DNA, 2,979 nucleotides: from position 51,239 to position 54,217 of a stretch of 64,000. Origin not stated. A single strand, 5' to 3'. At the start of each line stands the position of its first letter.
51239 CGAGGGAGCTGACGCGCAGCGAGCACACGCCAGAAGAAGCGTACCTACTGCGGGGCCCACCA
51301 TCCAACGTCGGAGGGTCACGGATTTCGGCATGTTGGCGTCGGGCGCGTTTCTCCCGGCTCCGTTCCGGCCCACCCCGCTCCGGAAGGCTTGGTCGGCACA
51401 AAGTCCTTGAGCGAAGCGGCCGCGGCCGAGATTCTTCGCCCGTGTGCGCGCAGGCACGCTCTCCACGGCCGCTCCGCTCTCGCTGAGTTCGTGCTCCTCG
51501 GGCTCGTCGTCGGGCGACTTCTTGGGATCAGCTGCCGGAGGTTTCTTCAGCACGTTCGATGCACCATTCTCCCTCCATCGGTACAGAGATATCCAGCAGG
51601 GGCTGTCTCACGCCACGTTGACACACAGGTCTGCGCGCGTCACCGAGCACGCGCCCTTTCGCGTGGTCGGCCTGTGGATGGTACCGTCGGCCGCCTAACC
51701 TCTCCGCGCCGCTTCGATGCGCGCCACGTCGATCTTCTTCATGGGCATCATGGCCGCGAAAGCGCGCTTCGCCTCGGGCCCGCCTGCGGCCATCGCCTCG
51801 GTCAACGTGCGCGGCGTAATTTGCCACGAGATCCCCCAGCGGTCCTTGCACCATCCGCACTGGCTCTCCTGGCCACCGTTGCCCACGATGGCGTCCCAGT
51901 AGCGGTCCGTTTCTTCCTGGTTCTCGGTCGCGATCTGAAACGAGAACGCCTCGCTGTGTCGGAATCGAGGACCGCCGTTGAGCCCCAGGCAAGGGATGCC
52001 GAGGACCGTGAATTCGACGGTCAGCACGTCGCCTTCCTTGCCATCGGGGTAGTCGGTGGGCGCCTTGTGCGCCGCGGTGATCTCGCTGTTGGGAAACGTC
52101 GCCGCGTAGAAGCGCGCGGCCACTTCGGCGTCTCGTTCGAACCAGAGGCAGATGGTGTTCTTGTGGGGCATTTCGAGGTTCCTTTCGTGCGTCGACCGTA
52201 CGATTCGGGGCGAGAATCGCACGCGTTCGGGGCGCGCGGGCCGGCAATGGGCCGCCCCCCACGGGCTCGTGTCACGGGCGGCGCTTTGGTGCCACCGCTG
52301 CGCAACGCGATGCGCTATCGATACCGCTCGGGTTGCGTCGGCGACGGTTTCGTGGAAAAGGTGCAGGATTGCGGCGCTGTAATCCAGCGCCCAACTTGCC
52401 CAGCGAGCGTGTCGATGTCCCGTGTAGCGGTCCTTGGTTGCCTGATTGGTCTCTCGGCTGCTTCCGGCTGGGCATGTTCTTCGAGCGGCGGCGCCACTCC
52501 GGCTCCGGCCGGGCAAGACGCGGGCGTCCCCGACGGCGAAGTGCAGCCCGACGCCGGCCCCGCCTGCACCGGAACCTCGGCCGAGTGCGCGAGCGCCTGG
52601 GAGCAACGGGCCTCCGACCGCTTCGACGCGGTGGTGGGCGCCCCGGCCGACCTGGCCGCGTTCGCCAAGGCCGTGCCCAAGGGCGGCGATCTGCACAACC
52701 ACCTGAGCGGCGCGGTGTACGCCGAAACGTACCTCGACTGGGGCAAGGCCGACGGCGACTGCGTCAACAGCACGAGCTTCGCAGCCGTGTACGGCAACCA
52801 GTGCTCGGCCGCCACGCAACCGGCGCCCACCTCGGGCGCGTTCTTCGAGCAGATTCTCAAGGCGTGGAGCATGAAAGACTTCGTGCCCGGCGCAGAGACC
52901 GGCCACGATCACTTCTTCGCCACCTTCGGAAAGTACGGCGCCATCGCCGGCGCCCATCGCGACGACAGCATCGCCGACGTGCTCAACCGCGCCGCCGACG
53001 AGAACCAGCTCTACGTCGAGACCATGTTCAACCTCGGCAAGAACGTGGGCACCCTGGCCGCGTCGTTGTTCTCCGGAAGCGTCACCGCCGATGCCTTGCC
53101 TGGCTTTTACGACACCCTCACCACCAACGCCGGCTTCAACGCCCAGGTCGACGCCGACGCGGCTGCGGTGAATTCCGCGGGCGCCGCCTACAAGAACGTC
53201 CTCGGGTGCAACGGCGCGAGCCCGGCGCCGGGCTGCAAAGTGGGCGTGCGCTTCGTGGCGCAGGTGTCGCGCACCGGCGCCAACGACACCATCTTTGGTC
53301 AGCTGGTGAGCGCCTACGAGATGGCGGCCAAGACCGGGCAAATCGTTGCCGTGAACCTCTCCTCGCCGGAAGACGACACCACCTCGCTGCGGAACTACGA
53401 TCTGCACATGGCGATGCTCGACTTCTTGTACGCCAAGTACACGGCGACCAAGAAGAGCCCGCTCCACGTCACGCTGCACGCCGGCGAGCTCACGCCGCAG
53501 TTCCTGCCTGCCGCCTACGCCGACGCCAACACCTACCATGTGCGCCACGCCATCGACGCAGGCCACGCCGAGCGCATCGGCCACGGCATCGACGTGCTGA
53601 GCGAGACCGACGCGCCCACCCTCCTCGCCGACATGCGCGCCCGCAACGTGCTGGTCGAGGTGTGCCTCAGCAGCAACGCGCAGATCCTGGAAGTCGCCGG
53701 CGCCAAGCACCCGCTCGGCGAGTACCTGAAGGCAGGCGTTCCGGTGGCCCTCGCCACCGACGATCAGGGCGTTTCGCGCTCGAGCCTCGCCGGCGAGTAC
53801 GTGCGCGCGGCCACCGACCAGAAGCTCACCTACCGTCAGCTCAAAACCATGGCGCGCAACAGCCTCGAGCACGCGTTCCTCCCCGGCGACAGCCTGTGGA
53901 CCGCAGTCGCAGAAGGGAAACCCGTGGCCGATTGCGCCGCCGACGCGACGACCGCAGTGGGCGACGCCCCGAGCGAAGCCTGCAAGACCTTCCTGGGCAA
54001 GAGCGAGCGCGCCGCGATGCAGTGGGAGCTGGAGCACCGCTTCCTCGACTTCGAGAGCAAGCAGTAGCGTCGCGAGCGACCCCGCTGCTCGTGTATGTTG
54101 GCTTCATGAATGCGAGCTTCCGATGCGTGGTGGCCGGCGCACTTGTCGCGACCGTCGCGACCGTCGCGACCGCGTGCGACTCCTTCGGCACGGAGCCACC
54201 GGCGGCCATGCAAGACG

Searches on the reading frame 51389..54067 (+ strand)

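Call 93: search_protein_families(library=pfam, proteins=[window:51389-54067:+], max_evalue=0.0001)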
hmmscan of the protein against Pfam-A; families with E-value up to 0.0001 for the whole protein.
window:51389-54067:+ (892 aa): 1 family
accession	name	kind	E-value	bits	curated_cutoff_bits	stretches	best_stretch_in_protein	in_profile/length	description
PF00962.28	A_deaminase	-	1.4e-28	100.4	27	1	616-834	123-318/330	Adenosine deaminase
